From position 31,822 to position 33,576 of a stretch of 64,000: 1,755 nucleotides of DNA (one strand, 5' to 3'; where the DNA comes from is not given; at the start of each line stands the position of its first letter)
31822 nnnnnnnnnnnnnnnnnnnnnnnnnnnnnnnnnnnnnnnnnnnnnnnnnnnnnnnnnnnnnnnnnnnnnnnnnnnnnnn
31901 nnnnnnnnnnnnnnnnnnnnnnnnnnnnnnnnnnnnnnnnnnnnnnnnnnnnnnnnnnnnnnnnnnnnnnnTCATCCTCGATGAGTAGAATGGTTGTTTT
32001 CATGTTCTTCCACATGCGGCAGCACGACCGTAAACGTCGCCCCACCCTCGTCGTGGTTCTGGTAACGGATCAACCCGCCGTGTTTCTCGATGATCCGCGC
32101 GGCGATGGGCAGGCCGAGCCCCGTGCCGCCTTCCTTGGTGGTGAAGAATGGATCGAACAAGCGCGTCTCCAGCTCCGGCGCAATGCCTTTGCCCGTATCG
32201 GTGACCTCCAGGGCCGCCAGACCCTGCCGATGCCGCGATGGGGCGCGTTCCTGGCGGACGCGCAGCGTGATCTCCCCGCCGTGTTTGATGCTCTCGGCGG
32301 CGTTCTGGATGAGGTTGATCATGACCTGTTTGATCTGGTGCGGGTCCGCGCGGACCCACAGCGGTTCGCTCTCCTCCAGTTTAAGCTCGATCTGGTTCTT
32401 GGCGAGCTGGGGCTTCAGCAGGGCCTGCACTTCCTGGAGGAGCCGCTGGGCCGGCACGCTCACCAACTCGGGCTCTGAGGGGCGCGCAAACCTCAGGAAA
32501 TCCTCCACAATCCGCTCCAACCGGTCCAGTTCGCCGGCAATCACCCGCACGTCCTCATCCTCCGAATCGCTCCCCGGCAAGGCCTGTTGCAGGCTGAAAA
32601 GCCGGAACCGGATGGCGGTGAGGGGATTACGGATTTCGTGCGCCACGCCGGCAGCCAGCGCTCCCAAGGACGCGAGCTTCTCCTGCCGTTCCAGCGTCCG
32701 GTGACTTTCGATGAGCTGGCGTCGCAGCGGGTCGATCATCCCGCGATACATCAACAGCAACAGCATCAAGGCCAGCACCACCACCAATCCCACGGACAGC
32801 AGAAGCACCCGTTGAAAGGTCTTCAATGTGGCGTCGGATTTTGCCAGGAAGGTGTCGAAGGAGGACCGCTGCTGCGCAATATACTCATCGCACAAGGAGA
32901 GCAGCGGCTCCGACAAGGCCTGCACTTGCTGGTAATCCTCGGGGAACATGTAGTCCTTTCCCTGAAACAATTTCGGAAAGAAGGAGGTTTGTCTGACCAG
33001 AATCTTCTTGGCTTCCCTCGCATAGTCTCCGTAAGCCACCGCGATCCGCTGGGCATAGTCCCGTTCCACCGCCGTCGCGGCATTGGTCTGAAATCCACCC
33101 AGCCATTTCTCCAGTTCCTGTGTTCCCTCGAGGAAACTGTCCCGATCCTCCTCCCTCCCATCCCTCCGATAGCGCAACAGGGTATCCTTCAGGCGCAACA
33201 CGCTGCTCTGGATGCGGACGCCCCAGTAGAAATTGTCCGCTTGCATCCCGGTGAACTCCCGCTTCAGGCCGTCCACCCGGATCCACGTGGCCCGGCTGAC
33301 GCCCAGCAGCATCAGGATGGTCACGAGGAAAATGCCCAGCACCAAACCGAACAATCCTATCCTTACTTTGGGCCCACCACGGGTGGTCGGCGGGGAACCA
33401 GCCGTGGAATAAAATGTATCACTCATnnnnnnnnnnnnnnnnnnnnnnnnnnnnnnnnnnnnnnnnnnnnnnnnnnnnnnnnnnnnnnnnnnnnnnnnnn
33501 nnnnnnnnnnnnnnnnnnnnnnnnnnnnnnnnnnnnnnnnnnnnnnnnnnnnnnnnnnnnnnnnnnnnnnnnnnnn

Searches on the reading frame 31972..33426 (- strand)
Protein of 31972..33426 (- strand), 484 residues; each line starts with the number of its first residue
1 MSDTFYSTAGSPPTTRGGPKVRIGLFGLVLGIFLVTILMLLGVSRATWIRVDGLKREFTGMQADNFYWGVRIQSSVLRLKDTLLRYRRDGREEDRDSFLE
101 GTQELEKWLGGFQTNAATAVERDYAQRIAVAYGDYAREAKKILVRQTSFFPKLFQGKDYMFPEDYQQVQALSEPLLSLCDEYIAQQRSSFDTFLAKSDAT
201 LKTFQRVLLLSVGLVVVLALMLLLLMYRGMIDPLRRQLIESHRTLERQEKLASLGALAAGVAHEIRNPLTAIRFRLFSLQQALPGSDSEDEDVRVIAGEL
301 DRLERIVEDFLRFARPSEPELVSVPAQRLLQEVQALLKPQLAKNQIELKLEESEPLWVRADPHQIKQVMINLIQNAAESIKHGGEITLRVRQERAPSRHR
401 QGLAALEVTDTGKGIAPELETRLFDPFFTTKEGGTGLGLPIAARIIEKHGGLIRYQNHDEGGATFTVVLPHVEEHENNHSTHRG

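Call 7: search_protein_families(library=pfam, proteins=[window:31972-33426:-])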
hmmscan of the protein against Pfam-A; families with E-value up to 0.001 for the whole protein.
window:31972-33426:- (484 aa): 2 families
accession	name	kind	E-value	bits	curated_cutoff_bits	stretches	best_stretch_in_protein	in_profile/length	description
PF02518.31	HATPase_c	-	1.1e-24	87.4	26.4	1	361-471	2-109/111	Histidine kinase-, DNA gyrase B-, and HSP90-like ATPase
PF00512.31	HisKA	-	9.6e-15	54.8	26.9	1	254-317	2-64/66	His Kinase A (phospho-acceptor) domain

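Call 10: find_homologous_proteins(query=window:31972-33426:-, max_evalue=1e-20)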
Query window:31972-33426:- (484 aa): 6585 proteins with E <= 1e-20 among 8000 candidates; the best 120 are listed.
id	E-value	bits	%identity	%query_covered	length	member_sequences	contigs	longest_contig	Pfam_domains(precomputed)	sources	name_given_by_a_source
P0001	0.0e+0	1012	100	95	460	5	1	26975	PF02518.32,PF00512.32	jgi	jgi:signal transduction histidine kinase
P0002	9.1e-231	785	74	100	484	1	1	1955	PF02518.32,PF00512.32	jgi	jgi:signal transduction histidine kinase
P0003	6.4e-216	736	73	97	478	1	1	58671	PF02518.32,PF00512.32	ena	-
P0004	2.1e-215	734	70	100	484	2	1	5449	PF02518.32,PF00512.32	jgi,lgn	-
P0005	1.0e-209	715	68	100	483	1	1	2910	PF02518.32,PF00512.32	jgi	-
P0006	2.7e-208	711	68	100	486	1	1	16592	PF02518.32,PF00512.32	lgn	-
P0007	8.6e-208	709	71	95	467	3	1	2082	PF02518.32,PF00512.32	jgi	jgi:signal transduction histidine kinase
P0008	1.7e-196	672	67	99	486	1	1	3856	PF02518.32,PF00512.32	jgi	jgi:signal transduction histidine kinase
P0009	4.7e-193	660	67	100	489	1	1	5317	PF02518.32,PF00512.32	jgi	jgi:signal transduction histidine kinase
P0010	3.6e-177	608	61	100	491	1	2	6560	PF02518.32,PF00512.32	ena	-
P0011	1.5e-176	606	61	100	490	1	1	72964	PF02518.32,PF00512.32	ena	-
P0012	1.1e-172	593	59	100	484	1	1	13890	PF02518.32,PF00512.32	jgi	jgi:signal transduction histidine kinase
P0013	5.9e-158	545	56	99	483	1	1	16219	PF02518.32,PF00512.32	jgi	jgi:signal transduction histidine kinase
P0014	2.6e-157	542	56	98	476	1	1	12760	PF02518.32,PF00512.32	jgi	jgi:signal transduction histidine kinase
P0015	7.2e-157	541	56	99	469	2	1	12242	PF02518.32,PF00512.32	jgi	-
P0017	1.8e-155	536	55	99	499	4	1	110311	PF02518.32,PF00512.32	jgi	jgi:signal transduction histidine kinase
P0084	2.8e-148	513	55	99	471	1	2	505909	PF13581.13,PF02518.32,PF00512.32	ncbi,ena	-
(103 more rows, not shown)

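Call 11: find_encoding_contigs(protein=P0003, flank=4000, max_places=3)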
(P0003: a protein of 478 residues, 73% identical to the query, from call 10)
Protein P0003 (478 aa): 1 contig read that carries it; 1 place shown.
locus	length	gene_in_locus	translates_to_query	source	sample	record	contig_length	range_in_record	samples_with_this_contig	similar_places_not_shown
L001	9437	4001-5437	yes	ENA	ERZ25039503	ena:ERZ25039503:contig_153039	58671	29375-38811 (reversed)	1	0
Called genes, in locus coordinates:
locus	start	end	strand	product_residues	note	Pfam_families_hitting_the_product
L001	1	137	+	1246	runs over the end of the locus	PF04357:TamB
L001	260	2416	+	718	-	PF07244:POTRA, PF01103:Omp85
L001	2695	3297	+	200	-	PF06439:3keto-disac_hyd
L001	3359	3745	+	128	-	PF06439:3keto-disac_hyd (weak), PF11954:DUF3471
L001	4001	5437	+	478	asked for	PF00512:HisKA, PF02518:HATPase_c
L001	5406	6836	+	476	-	PF00072:Response_reg, PF00158:Sigma54_activat, PF14532:Sigma54_activ_2, PF07728:AAA_5, PF25601:AAA_lid_14, PF02954:HTH_8 (weak)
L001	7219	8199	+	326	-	PF00041:fn3, PF13163:DUF3999 (faint)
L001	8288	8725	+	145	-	-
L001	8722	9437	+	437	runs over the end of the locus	-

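Call 12: find_encoding_contigs(protein=P0006, flank=4000, max_places=3)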
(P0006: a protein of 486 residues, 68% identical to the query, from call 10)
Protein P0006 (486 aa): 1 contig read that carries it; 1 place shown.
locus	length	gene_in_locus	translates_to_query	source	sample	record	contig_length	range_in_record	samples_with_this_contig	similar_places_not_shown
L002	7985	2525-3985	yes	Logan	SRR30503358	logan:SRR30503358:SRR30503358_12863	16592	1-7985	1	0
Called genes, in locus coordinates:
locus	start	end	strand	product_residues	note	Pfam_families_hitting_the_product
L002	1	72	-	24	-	?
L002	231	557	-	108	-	-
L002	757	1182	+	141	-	PF05154:TM2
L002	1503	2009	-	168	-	PF00210:Ferritin, PF02915:Rubrerythrin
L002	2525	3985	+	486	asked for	PF00512:HisKA, PF02518:HATPase_c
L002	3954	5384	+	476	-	PF00072:Response_reg, PF00158:Sigma54_activat, PF14532:Sigma54_activ_2, PF00004:AAA (weak), PF07728:AAA_5, PF25601:AAA_lid_14, PF02954:HTH_8 (weak)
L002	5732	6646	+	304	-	PF00041:fn3, PF00754:F5_F8_type_C (faint), PF22633:F5_F8_type_C_2 (faint), PF13163:DUF3999 (faint)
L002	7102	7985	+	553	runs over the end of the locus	PF13623:SurA_N_2 (weak), PF13624:SurA_N_3, PF13145:Rotamase_2 (faint)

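Call 13: find_encoding_contigs(protein=P0011, flank=4000, max_places=3)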
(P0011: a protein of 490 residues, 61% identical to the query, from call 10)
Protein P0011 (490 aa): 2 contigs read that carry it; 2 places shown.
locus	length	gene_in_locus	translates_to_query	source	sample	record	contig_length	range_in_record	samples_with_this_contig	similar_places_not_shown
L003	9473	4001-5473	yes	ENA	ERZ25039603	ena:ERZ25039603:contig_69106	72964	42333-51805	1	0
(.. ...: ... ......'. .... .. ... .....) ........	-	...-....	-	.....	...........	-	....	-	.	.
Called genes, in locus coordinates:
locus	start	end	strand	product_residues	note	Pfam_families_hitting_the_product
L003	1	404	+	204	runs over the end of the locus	PF06439:3keto-disac_hyd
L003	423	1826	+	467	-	PF01408:GFO_IDH_MocA, PF22725:GFO_IDH_MocA_C3 (faint), PF19051:GFO_IDH_MocA_C2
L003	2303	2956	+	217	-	PF18955:DUF5698, PF10035:DUF2179 (weak)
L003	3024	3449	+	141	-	PF05154:TM2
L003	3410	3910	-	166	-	-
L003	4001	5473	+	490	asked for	PF00512:HisKA, PF02518:HATPase_c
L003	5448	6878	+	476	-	PF00072:Response_reg, PF00158:Sigma54_activat, PF14532:Sigma54_activ_2, PF07728:AAA_5 (weak), PF25601:AAA_lid_14, PF02954:HTH_8 (faint)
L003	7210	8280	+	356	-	PF00041:fn3 (weak), PF13163:DUF3999 (faint)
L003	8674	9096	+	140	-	-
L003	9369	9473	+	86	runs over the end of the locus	-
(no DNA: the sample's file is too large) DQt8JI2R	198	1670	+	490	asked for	PF00512:HisKA, PF02518:HATPase_c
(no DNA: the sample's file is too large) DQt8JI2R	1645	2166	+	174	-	?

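Call 20: find_related_loci(query=A1, collection=genome_contigs, flank=3000)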
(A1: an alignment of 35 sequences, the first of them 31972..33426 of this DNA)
Query A1 (484 aa) in genome_contigs; peptide patterns used: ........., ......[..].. (x = any residue, [..] = any of these).
600 stretches matched a pattern (row limit reached: there are more); 590 encode a relative of the query (tblastn E <= 1e-3); the best 80 are kept; 80 distinct loci.
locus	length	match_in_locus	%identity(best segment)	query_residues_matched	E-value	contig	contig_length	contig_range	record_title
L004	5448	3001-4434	51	4-484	2e-140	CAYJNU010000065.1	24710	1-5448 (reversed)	MAG TPA_asm: uncultured Verrucomicrobiota bacterium isolate ERP124720_co1_187 genome assembly, contig: NODE_2660_length_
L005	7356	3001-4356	39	23-472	3e-92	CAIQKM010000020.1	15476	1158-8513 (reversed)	MAG: uncultured Verrucomicrobia subdivision 3 bacterium isolate AM-2014-D2_bin-264 genome assembly, contig: bin-264:020/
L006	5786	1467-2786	41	30-470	1e-85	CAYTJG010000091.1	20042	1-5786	MAG TPA_asm: uncultured Bifidobacteriaceae bacterium isolate binchicken_co3_196 genome assembly, contig: NODE_8580_lengt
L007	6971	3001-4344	37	20-474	4e-85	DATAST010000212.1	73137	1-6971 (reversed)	MAG TPA_asm: Verrucomicrobiia bacterium isolate SMAG_U5527 k141_928712, whole genome shotgun sequence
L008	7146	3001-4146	46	84-470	8e-94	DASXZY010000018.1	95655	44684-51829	MAG TPA_asm: Verrucomicrobiia bacterium isolate SMAG_U4865 k141_3712228, whole genome shotgun sequence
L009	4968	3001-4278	41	43-472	2e-81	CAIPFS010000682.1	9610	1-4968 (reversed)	MAG: uncultured Verrucomicrobia bacterium isolate Umea1_bin-3761 genome assembly, contig: bin-3761:682/731, whole genome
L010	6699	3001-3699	42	231-470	2e-45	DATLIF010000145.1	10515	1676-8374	MAG TPA_asm: Fimbriiglobus sp. isolate SMAG_U13660 k141_4424842, whole genome shotgun sequence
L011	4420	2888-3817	35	164-470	7e-45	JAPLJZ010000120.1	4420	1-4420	MAG: Deltaproteobacteria bacterium isolate LacPavin_0419_WC70S_MAG_52_23 LacPavin_0419_WC70S_scaffold_977120, whole geno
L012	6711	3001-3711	41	236-473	5e-44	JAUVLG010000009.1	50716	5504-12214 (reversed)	MAG: Candidatus Eisenbacteria bacterium isolate CSMAG_500 CSMAG_500_k141_145474_length_50716_cov_19.9972, whole genome s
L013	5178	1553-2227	41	242-470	2e-42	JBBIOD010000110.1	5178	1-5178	MAG: Ignavibacteriales bacterium isolate FAS170219_bin_271 NODE_7212_length_5178_cov_9.192075, whole genome shotgun sequ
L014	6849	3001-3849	35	227-470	3e-42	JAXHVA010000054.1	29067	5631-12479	MAG: Thermodesulfobacteriota bacterium isolate MAG65_tar_biofilm MAG65_54, whole genome shotgun sequence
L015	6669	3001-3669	40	245-473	2e-41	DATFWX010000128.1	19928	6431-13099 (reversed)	MAG TPA_asm: Polyangia bacterium isolate SMAG_U9502 k141_451932, whole genome shotgun sequence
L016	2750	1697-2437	40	235-479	8e-42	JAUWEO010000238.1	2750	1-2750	MAG: Candidatus Latescibacterota bacterium isolate CSMAG_2192 CSMAG_2192_k141_3358361_length_2750_cov_5.0000, whole geno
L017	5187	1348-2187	34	183-470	1e-41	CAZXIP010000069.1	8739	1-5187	MAG TPA_asm: uncultured Smithella sp. isolate SRP192927_co7_691 genome assembly, contig: NODE_17227_length_8739_cov_14.5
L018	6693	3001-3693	39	241-470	1e-40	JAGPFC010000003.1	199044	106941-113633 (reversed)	MAG: Smithella sp. isolate Gw_SlDig_bin_149 Gw_SlDig_42_length_199044_cov_15.561661, whole genome shotgun sequence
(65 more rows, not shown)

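Call 24: find_encoding_contigs(protein=P0012, flank=3000, max_places=2)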
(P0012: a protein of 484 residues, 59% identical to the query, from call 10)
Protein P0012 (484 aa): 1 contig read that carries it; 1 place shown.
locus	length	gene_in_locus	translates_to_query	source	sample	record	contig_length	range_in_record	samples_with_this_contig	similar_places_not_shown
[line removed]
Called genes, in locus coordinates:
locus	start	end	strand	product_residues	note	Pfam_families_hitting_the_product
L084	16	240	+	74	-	PF05154:TM2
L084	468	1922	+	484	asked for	PF00512:HisKA, PF02518:HATPase_c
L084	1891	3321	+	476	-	PF00072:Response_reg, PF00158:Sigma54_activat, PF14532:Sigma54_activ_2, PF00004:AAA (faint), PF07728:AAA_5, PF25601:AAA_lid_14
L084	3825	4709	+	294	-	PF13163:DUF3999 (faint)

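Call 25: find_encoding_contigs(protein=P0013, flank=3000, max_places=2)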
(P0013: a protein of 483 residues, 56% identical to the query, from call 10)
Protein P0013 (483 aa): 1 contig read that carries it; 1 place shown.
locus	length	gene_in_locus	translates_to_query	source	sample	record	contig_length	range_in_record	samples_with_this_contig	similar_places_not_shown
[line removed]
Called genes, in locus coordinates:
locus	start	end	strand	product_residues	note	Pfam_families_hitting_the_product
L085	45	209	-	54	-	-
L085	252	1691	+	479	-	PF13802:Gal_mutarotas_2, PF01055:Glyco_hydro_31_2nd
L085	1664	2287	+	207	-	PF21365:Glyco_hydro_31_3rd, PF17137:DUF5110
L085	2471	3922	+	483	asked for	PF00512:HisKA, PF02518:HATPase_c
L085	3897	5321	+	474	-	PF00072:Response_reg, PF00158:Sigma54_activat, PF01078:Mg_chelatase (faint), PF14532:Sigma54_activ_2, PF07728:AAA_5 (weak), PF25601:AAA_lid_14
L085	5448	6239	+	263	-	PF00149:Metallophos (weak), PF13277:YmdB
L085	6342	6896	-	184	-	-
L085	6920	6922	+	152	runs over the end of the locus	-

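Call 26: find_encoding_contigs(protein=P0017, flank=3000, max_places=2)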
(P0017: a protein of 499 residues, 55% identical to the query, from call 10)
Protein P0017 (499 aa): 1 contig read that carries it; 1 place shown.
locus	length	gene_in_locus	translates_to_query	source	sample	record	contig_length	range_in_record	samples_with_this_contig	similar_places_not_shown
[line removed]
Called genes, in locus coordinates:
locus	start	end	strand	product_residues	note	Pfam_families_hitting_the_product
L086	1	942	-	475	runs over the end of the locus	-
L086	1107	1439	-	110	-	PF19897:DUF6370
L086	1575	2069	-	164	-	PF00072:Response_reg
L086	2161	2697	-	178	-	-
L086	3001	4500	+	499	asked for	PF00512:HisKA, PF02518:HATPase_c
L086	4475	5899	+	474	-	PF00072:Response_reg, PF00158:Sigma54_activat, PF14532:Sigma54_activ_2, PF07728:AAA_5 (weak), PF25601:AAA_lid_14, PF02954:HTH_8 (weak)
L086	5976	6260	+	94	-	-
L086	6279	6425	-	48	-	-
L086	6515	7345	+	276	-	PF11604:CusF_Ec (faint), PF18914:DUF5666 (faint)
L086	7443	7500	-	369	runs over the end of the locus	PF00027:cNMP_binding, PF00512:HisKA, PF02518:HATPase_c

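Call 27: find_encoding_contigs(protein=P0084, flank=3000, max_places=2)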
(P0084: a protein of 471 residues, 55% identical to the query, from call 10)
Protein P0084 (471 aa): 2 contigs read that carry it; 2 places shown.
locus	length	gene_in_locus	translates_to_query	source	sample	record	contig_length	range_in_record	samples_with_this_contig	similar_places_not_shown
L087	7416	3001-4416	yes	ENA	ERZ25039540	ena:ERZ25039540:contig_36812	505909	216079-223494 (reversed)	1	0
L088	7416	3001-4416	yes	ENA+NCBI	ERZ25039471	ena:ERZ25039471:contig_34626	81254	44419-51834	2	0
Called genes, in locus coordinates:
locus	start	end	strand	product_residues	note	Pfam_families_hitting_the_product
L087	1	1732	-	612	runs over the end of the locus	PF00456:Transketolase_N, PF13292:DXP_synthase_N (weak), PF00676:E1_dh, PF02779:Transket_pyr, PF02780:Transketolase_C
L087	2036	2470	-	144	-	PF00072:Response_reg, PF06490:FleQ (weak)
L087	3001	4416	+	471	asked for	PF00512:HisKA, PF13581:HATPase_c_2 (weak), PF02518:HATPase_c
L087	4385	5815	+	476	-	PF00072:Response_reg, PF00158:Sigma54_activat, PF14532:Sigma54_activ_2, PF07728:AAA_5 (weak), PF25601:AAA_lid_14, PF02954:HTH_8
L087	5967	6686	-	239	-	-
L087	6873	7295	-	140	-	PF16231:DUF4890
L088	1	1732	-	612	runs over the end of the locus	PF00456:Transketolase_N, PF13292:DXP_synthase_N (weak), PF00676:E1_dh, PF02779:Transket_pyr, PF02780:Transketolase_C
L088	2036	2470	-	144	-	PF00072:Response_reg, PF06490:FleQ (weak)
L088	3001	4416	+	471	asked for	PF00512:HisKA, PF13581:HATPase_c_2 (weak), PF02518:HATPase_c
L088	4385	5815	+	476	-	PF00072:Response_reg, PF00158:Sigma54_activat, PF14532:Sigma54_activ_2, PF07728:AAA_5 (weak), PF25601:AAA_lid_14, PF02954:HTH_8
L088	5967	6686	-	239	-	-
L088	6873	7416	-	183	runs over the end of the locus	PF16231:DUF4890 (weak)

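Call 32: find_encoding_contigs(protein=P0004, flank=3000, max_places=3)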
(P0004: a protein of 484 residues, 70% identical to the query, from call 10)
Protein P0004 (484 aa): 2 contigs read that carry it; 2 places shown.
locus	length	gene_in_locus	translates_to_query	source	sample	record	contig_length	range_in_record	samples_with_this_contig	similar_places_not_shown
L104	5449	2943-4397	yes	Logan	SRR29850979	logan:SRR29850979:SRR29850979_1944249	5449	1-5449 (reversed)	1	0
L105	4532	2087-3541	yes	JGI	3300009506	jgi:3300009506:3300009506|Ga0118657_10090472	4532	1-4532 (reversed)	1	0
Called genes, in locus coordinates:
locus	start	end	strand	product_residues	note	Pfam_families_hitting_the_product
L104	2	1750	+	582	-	?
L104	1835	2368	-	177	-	-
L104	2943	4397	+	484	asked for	PF00512:HisKA, PF02518:HATPase_c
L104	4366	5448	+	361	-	?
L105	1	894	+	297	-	?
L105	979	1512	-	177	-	-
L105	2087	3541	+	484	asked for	PF00512:HisKA, PF02518:HATPase_c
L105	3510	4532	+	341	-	?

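Call 33: find_encoding_contigs(protein=P0009, flank=3000, max_places=3)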
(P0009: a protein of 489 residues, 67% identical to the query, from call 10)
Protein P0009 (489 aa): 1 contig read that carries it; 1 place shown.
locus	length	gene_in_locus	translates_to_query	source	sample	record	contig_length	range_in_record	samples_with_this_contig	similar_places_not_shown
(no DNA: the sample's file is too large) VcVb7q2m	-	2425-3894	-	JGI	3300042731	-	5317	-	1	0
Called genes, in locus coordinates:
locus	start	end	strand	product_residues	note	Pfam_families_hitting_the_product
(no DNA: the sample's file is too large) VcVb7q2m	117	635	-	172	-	PF24885:TPR_NPHP3 (weak), PF13374:TPR_10, PF13424:TPR_12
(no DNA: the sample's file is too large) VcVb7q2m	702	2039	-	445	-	PF14067:LssY_C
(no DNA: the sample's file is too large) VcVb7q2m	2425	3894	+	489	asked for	PF00512:HisKA, PF02518:HATPase_c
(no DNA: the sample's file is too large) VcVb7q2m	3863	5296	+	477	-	PF00072:Response_reg, PF00158:Sigma54_activat, PF14532:Sigma54_activ_2, PF07728:AAA_5 (weak), PF00004:AAA (faint), PF25601:AAA_lid_14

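Call 34: find_encoding_contigs(protein=P0010, flank=3000, max_places=3)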
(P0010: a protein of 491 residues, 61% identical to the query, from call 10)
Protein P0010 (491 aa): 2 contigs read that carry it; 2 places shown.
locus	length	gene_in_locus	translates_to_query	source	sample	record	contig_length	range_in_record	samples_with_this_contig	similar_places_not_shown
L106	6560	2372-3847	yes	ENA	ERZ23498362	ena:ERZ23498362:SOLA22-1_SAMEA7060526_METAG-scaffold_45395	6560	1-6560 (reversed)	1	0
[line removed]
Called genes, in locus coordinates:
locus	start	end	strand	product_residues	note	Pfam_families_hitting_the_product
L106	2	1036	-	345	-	?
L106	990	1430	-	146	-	-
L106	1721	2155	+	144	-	PF05154:TM2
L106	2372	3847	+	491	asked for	PF00512:HisKA, PF02518:HATPase_c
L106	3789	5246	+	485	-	PF00072:Response_reg, PF00158:Sigma54_activat, PF14532:Sigma54_activ_2, PF00004:AAA (faint), PF07728:AAA_5 (weak), PF25601:AAA_lid_14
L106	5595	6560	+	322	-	?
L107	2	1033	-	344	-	?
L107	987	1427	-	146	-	-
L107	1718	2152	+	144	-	PF05154:TM2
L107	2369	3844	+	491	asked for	PF00512:HisKA, PF02518:HATPase_c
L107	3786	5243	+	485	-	PF00072:Response_reg, PF00158:Sigma54_activat, PF14532:Sigma54_activ_2, PF00004:AAA (faint), PF07728:AAA_5 (weak), PF25601:AAA_lid_14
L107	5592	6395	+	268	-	?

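Call 35: find_encoding_contigs(protein=P0008, flank=3000, max_places=3)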
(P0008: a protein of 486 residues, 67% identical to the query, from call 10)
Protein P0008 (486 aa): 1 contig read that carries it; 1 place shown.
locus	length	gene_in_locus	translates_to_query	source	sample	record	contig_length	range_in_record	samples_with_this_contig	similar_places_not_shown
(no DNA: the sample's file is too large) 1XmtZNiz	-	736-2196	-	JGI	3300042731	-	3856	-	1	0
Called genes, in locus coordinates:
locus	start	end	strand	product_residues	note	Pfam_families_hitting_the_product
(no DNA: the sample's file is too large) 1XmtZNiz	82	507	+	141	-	PF05154:TM2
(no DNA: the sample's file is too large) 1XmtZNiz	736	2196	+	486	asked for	PF00512:HisKA, PF02518:HATPase_c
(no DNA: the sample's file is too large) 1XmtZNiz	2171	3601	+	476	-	PF00072:Response_reg, PF00158:Sigma54_activat, PF14532:Sigma54_activ_2, PF07728:AAA_5, PF25601:AAA_lid_14, PF02954:HTH_8 (weak)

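Call 47: search_protein_families(library=ncbifam, proteins=[window:31972-33426:-], max_evalue=0.00001)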
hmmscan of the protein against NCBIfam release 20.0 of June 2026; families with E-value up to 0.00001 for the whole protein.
window:31972-33426:- (484 aa): 75 families (the best 25 are shown)
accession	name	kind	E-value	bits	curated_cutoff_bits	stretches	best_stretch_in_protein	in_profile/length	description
NF008468.0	PRK11360.1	equivalog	3.8e-67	227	646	1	240-477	382-614/616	two-component system sensor histidine kinase AtoS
NF007688.0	PRK10364.1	equivalog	1.1e-57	195.9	479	1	205-476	195-456/460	two-component system sensor histidine kinase ZraS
NF010411.0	PRK13837.1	equivalog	2e-46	158.4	647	1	242-480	438-684/828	two-component system VirA-like sensor kinase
NF053867.1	SprKinKinDBac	equivalog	1.6e-43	148.9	775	1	199-473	235-499/500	sporulation kinase KinD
NF052574.1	HisKinEspCMyxo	equivalog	2.1e-37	128.7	1200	1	247-479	410-645/785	serine histidine kinase EspC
NF046044.1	PnpS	equivalog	1.4e-36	126.4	400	1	259-470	175-390/390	two-component system histidine kinase PnpS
NF046020.1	HisKinCckABruc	equivalog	5.1e-36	123.9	1000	1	244-478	470-714/868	cell cycle histidine kinase CckA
NF038348.1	T2SS_HK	subfamily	2.8e-35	121.8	450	2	302-470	410-572/574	histidine kinase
NF046026.1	HisKinCckACaul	equivalog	1.1e-34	119.6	1000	1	244-479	292-540/678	cell cycle histidine kinase CckA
NF008293.1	PRK11073.1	equivalog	5.5e-33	114.7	240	1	194-470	76-346/349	nitrogen regulation protein NR(II)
NF047497.1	HK_LIC_12097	equivalog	5.1e-30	104.4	500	1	247-470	143-365/367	LIC_12097 family sensor histidine kinase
NF041777.1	sens_FixL_Rhizob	equivalog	1e-29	103.6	850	1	240-472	248-482/485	sensor protein FixL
NF052573.1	HisKinEspAMyxo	equivalog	1.2e-29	102.9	1400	1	238-477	370-617/755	serine histidine kinase EspA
TIGR02966.1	phoR_proteo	equivalog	3.3e-29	102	334.2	1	259-468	119-332/333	phosphate regulon sensor histidine kinase PhoR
NF008312.0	PRK11100.1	equivalog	4.2e-29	101.7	356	1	261-471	263-474/477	two-component system sensor histidine kinase CreC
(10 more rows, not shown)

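Call 65: find_encoding_contigs(protein=P0005, flank=3000, max_places=3)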
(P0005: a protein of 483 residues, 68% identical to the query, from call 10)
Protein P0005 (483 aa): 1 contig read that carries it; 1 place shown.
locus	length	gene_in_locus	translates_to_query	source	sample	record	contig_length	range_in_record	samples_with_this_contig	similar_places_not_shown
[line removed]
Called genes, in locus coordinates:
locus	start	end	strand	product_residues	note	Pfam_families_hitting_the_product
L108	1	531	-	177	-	?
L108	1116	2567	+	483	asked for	PF00512:HisKA, PF02518:HATPase_c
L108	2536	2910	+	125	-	?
